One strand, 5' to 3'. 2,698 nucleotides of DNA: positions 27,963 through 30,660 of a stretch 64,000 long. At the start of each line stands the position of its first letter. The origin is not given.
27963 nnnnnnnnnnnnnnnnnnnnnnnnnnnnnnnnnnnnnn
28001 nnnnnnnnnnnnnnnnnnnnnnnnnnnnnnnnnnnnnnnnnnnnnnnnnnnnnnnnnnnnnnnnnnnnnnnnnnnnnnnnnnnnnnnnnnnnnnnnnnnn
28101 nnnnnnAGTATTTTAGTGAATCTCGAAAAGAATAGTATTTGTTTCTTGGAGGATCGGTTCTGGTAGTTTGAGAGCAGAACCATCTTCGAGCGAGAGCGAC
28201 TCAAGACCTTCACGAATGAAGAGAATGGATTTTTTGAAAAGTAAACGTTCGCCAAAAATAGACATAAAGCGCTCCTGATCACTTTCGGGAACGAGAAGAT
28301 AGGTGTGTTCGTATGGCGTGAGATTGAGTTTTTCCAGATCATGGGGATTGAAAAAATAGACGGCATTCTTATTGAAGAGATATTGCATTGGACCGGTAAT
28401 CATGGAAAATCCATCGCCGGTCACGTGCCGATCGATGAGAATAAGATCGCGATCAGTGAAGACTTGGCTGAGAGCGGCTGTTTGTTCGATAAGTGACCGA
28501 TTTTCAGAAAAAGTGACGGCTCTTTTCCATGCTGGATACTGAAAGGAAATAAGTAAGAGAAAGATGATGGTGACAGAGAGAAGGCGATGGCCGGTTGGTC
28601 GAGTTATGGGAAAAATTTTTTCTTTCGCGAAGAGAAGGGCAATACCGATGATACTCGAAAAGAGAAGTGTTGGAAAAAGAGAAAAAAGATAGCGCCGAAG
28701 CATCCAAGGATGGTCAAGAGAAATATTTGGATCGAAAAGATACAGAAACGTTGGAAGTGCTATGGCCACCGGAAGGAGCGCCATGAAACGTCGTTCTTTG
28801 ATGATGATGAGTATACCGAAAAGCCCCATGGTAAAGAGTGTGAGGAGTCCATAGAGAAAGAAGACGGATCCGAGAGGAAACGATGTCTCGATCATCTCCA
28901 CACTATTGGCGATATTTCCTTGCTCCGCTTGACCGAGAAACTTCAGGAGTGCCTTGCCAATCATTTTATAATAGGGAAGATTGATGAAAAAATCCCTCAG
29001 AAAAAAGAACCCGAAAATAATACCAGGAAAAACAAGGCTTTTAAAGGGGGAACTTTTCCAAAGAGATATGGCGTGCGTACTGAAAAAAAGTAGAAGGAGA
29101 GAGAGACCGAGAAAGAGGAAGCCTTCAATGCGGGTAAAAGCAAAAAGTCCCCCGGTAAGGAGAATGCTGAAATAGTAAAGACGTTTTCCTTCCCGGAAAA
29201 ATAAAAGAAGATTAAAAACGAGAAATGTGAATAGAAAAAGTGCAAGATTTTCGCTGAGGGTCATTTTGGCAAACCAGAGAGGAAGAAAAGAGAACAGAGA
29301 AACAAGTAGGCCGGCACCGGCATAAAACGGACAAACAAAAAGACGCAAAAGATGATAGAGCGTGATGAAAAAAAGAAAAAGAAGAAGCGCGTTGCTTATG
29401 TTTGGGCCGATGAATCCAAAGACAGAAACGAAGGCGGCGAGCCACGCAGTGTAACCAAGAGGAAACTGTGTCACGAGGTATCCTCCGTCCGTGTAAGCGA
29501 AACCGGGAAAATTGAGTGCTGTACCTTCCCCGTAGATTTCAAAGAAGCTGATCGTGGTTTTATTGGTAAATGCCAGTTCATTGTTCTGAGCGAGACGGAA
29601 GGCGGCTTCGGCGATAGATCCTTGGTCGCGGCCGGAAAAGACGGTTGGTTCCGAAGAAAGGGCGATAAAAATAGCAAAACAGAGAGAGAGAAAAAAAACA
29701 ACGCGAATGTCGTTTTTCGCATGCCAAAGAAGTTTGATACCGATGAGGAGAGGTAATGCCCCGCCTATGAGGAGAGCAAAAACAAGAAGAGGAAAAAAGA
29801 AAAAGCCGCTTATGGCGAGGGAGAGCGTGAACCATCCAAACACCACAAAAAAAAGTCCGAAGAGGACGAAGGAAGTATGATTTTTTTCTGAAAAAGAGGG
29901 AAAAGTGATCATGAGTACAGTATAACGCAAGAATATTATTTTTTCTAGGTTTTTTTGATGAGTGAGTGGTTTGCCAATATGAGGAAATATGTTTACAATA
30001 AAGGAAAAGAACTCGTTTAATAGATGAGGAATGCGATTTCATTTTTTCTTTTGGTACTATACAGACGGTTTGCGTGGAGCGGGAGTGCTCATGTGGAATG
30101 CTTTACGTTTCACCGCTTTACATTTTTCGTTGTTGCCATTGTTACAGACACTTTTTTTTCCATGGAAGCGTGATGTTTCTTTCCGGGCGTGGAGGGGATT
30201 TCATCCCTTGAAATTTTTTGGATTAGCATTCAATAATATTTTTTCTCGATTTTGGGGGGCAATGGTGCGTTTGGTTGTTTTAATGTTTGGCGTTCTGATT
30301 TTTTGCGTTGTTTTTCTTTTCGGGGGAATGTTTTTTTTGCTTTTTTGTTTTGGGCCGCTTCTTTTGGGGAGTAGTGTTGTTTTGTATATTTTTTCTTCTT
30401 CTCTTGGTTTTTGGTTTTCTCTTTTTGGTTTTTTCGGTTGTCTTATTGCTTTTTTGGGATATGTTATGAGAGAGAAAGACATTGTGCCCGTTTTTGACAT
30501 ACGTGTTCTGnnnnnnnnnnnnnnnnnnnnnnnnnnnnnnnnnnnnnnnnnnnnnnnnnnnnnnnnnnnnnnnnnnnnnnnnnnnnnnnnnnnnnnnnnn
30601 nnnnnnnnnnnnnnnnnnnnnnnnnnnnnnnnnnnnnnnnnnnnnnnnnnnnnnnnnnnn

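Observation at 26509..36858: Envelope-glycosylation locus containing a membrane-anchored ClpB/ClpC-like AAA+ protein with an inactivated D1 ring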

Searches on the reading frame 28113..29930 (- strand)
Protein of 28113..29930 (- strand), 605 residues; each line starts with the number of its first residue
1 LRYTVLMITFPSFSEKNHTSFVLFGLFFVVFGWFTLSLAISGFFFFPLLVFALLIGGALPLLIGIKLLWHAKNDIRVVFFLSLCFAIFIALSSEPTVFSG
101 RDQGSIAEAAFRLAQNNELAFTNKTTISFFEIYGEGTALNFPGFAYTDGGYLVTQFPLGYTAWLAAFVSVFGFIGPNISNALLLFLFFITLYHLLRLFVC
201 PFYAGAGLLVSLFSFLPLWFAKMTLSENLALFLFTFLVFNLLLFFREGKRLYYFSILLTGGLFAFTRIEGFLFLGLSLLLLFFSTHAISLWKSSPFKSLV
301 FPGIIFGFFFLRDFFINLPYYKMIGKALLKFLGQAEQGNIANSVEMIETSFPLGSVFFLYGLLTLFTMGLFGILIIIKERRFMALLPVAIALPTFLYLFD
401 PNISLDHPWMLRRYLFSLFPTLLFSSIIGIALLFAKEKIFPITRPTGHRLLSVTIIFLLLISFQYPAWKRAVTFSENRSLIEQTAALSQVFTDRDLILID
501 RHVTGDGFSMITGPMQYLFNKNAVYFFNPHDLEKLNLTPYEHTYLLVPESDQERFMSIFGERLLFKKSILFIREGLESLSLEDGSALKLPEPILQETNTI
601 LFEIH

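Call 4: search_protein_families(library=pfam, proteins=[window:28113-29930:-], max_evalue=0.01)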
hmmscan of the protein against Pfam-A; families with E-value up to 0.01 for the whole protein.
window:28113-29930:- (605 aa): 0 families

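Call 5: search_protein_families(library=ncbifam, proteins=[window:28113-29930:-], max_evalue=0.01)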
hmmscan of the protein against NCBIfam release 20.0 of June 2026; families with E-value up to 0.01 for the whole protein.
window:28113-29930:- (605 aa): 1 family
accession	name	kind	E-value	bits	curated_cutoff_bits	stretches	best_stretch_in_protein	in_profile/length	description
NF047440.1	LA3751_2_3_fam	subfamily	7.4e-06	25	200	1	79-535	5-443/460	LA_3751/LA_3752 family putative glycosyltransferase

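Call 22: search_protein_families(library=pfam, alignment_id=A2, max_evalue=10)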
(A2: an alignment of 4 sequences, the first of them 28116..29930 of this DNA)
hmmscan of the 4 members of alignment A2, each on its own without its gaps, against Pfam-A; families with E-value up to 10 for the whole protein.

A. member 1, window:28116-29930:- (605 aa): 2 families
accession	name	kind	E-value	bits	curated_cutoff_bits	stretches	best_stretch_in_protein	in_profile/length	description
PF00525.23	Crystallin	-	0.59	10.7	23.2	1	403-429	3-29/56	Alpha crystallin A chain, N terminal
PF20342.3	DUF6637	-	5.1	7.8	27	1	259-286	68-98/103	Family of unknown function (DUF6637)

B. families by the number of members that match (of 4 scanned): 3 families
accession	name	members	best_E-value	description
PF00525.23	Crystallin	2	0.071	Alpha crystallin A chain, N terminal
PF12729.13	4HB_MCP_1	1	0.29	Four helix bundle sensory module for signal transduction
PF20342.3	DUF6637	1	5.1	Family of unknown function (DUF6637)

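Call 23: search_solved_structures(query=A2, max_evalue=10)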
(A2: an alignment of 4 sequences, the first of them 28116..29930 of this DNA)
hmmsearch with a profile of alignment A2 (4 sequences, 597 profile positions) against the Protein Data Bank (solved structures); distinct sequences matched with E-value up to 10: 0.

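Call 28: find_homologous_proteins(query=window:28116-29930:-, max_evalue=0.001)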
Query window:28116-29930:- (605 aa): 680 proteins with E <= 0.001 among 8000 candidates; the best 120 are listed.
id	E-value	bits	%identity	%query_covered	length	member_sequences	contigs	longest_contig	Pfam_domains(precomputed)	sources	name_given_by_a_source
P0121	0.0e+0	1293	100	99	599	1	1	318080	-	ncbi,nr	ncbi:MAG: hypothetical protein HYV45_01580 [Candidatus Moranbacteria bacterium]|nr:hypothetical prot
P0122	6.7e-238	810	64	98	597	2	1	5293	-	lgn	-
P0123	2.7e-237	808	62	98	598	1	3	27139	-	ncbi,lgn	-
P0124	5.5e-236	803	61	99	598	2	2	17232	-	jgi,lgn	jgi:hypothetical protein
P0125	1.7e-235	802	63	98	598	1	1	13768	-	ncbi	ncbi:MAG: hypothetical protein WAW00_00285 [Candidatus Moraniibacteriota bacterium]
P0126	6.4e-235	800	62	98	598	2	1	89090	-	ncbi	ncbi:MAG: hypothetical protein AAB547_01595 [Patescibacteria group bacterium]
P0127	9.9e-234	796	61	100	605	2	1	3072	-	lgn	-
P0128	2.8e-231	788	63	98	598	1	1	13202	-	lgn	-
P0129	1.6e-229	782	61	100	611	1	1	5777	-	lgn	-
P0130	3.6e-227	774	61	100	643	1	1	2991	-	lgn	-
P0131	6.6e-227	773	61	99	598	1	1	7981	-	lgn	-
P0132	1.5e-225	769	59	99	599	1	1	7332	-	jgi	jgi:hypothetical protein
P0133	1.7e-224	765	61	97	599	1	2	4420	-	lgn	-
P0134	3.6e-224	764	62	98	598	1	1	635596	-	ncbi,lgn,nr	ncbi:MAG: hypothetical protein Q7S04_03430 [Candidatus Moranbacteria bacterium]|nr:hypothetical prot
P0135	9.7e-224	763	60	98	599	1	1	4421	-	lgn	-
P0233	3.4e-138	480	45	98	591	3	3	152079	-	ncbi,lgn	-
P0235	2.8e-137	477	43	98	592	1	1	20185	-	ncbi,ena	-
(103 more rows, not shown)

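Call 44: predict_structure(alignment_id=A6)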
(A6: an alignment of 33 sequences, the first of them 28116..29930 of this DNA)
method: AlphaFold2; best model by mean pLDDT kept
length: 605 residues; sequences in the alignment: 33
mean_pLDDT: 86.3   pTM: 0.89
mean pLDDT of the five models: 86.3, 86.0, 85.9, 85.9, 85.2
residues with pLDDT >= 90: 334; 70-90: 206; 50-70: 33; < 50: 32
segments of 3 or more residues with pLDDT < 50: 1-14, 340-351, 404-408
pLDDT, mean of each block of 10 residues (from residue 1): 33 62 96 95 90 87 90 93 95 79 81 91 89 85 87 90 94 91 96 97 97 89 80 98 95 98 91 96 96 94 95 87 77 62 45 72 93 97 95 80 50 86 98 90 93 96 91 83 93 93 81 89 84 84 93 84 92 80 68 91 92
secondary structure, 60 per line:
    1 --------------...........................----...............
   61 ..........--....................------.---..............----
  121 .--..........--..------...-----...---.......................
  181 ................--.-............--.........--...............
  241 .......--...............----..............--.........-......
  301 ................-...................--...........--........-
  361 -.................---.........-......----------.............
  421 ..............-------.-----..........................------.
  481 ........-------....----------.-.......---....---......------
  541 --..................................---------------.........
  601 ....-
elements in order: H15-41 H46-70 H73-92 H103-116 H124-133 E144-146 E152-154 H158-196 H201-212 H215-223 H226-247 H250-264 H269-282 H285-293 H295-316 H318-336 H339-349 H352-359 H362-378 H382-390 H392-397 H408-434 H448-473 H480-488 E496-499 H512-518 E522-525 H529-534 E543-548 H549-562 E563-576 E592-604

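Call 48: fold_search(model_id=the predicted structure, library=pdb)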
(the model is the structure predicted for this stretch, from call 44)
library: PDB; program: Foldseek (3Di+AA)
matches with E <= 10: 224; with E <= 0.001: 14
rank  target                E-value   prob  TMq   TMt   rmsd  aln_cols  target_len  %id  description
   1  9s6t_A                2.0e-07  1.00  0.49  0.59   6.9       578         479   15  Ternary cryo-EM structure of chicken ALG12 with Dol25-PP-GlcNAc2Man7, Dol25-P-Man, and Fab (released 2026-03-18)
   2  9s6s_A                6.3e-06  1.00  0.49  0.54   8.4       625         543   14  Ternary cryo-EM structure of human ALG9 with Dol25-PP-GlcNAc2Man6, Dol25-P-Man and Fab (released 2026-03-18)
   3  3wak                  1.2e-04  1.00  0.47  0.35  12.1       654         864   12  Crystal structure of the Archaeoglobus fulgidus oligosaccharyltransferase (O29867_ARCFU) in the apo form (released 2013-10-30)
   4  5ezm                  1.6e-04  1.00  0.47  0.52  12.3       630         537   11  Crystal Structure of ArnT from Cupriavidus metallidurans in the apo state (released 2016-02-17)
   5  3rce_A                2.1e-04  1.00  0.47  0.42  12.3       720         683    9  Bacterial oligosaccharyltransferase PglB (released 2011-06-15)
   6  8b6l_I                2.4e-04  1.00  0.44  0.39  13.2       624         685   14  Subtomogram average of the human Sec61-TRAP-OSTA-translocon (released 2022-12-07)
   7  9n9j_I                2.6e-04  1.00  0.39  0.35  16.1       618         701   13  Structure of a GRP94 folding intermediate engaged with a CCDC134- and FKBP11-bound secretory translocon (released 2025-11-19)
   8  5ogl_A                3.9e-04  1.00  0.46  0.41  11.9       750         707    9  Structure of bacterial oligosaccharyltransferase PglB in complex with an acceptor peptide and an lipid-linked oligosac (released 2017-10-25)
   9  8age_A                4.1e-04  1.00  0.44  0.42  10.5       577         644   12  Structure of yeast oligosaccharylransferase complex with acceptor peptide bound (released 2022-12-07)
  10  7oci_F                4.1e-04  1.00  0.44  0.42  11.3       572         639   14  Cryo-EM structure of yeast Ost6p containing oligosaccharyltransferase complex (released 2022-02-16)
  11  6c26_A                4.3e-04  1.00  0.45  0.42  11.8       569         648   12  The Cryo-EM structure of a eukaryotic oligosaccharyl transferase complex (released 2018-01-31)
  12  6gxc_A                4.6e-04  1.00  0.47  0.41  10.4       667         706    9  Bacterial oligosaccharyltransferase PglB in complex with an inhibitory peptide and a reactive lipid-linked oligosaccha (released 2018-11-14)
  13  6ezn_F                7.7e-04  1.00  0.45  0.43  11.6       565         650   13  Cryo-EM structure of the yeast oligosaccharyltransferase (OST) complex (released 2018-01-17)
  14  6s7o_A                9.1e-04  1.00  0.45  0.42  11.3       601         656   12  Cryo-EM structure of human oligosaccharyltransferase complex OST-A (released 2019-12-18)
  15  8pn9_A                1.0e-03  1.00  0.46  0.43  11.0       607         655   13  Structure of human oligosaccharyltransferase OST-A complex bound to NGI-1 (released 2024-05-08)
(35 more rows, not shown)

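Call 64: search_protein_families(library=padloc, proteins=[window:28113-29930:-], max_evalue=0.001)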
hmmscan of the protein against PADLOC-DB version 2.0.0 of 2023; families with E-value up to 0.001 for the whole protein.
window:28113-29930:- (605 aa): 0 families

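Call 67: find_encoding_contigs(protein=P0233, flank=8000, max_places=1)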
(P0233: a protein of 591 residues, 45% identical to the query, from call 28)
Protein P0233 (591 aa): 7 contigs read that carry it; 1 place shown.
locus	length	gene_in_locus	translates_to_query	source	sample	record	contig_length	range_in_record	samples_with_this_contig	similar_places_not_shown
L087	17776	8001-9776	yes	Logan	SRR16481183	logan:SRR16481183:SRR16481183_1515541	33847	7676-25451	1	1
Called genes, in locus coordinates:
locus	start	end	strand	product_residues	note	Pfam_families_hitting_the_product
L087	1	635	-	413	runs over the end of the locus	PF12704:MacB_PCD, PF02687:FtsX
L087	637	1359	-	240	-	PF00005:ABC_tran, PF02463:SMC_N (faint), PF13304:AAA_21 (faint)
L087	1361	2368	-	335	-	PF04321:RmlD_sub_bind, PF05368:NmrA (faint), PF01073:3Beta_HSD, PF01370:Epimerase, PF02719:Polysacc_synt_2, PF07993:NAD_binding_4, PF16363:GDP_Man_Dehyd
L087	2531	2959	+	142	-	-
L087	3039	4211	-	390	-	PF00534:Glycos_transf_1, PF13692:Glyco_trans_1_4, PF13524:Glyco_trans_1_2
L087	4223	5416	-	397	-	PF13439:Glyco_transf_4, PF13579:Glyco_trans_4_4, PF00534:Glycos_transf_1, PF13692:Glyco_trans_1_4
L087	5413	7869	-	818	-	PF05673:DUF815 (faint), PF13191:AAA_16 (weak), PF20720:nSTAND3 (faint), PF00158:Sigma54_activat (weak), PF07724:AAA_2, PF00004:AAA, PF07728:AAA_5, PF10431:ClpB_D2-small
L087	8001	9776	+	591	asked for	-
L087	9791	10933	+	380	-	-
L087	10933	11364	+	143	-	-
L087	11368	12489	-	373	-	PF13439:Glyco_transf_4, PF20706:GT4-conflict (weak), PF00534:Glycos_transf_1, PF13692:Glyco_trans_1_4, PF13524:Glyco_trans_1_2 (weak)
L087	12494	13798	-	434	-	PF00587:tRNA-synt_2b, PF03129:HGTP_anticodon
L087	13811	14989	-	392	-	PF13365:Trypsin_2, PF13180:PDZ_2, PF17820:PDZ_6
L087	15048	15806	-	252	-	PF18900:DUF5656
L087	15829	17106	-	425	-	PF00089:Trypsin, PF10459:Peptidase_S46 (faint), PF13365:Trypsin_2, PF13180:PDZ_2, PF00595:PDZ (weak), PF17820:PDZ_6, PF19805:DUF6288 (weak)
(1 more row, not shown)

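Call 68: find_encoding_contigs(protein=P0235, flank=8000, max_places=1)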
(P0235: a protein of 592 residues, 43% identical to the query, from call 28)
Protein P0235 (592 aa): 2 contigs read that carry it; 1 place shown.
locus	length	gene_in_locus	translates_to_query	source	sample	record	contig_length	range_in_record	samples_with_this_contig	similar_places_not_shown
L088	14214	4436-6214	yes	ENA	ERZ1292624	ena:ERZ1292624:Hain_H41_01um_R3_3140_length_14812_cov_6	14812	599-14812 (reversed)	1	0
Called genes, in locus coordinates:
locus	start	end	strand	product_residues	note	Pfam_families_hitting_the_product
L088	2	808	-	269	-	?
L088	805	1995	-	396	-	PF13439:Glyco_transf_4, PF13579:Glyco_trans_4_4, PF00534:Glycos_transf_1, PF13692:Glyco_trans_1_4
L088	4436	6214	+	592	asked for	-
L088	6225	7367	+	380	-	-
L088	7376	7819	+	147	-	-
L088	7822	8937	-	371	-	PF13439:Glyco_transf_4, PF13579:Glyco_trans_4_4 (weak), PF20706:GT4-conflict, PF00534:Glycos_transf_1, PF13692:Glyco_trans_1_4, PF13524:Glyco_trans_1_2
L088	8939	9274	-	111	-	PF03129:HGTP_anticodon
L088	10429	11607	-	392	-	PF13365:Trypsin_2, PF13180:PDZ_2, PF17820:PDZ_6 (weak)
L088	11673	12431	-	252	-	PF18900:DUF5656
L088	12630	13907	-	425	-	PF00089:Trypsin, PF13365:Trypsin_2, PF13180:PDZ_2, PF00595:PDZ, PF17820:PDZ_6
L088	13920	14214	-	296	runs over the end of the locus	?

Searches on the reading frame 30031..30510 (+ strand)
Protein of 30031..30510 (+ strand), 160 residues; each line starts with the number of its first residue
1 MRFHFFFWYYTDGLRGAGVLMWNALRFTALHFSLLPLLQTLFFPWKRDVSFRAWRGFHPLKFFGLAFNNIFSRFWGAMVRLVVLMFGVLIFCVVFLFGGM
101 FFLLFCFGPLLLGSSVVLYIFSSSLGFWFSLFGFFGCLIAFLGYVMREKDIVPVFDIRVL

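Call 70: search_protein_families(library=pfam, proteins=[window:30031-30510:+], max_evalue=1)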
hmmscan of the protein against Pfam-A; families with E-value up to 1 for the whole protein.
window:30031-30510:+ (160 aa): 0 families
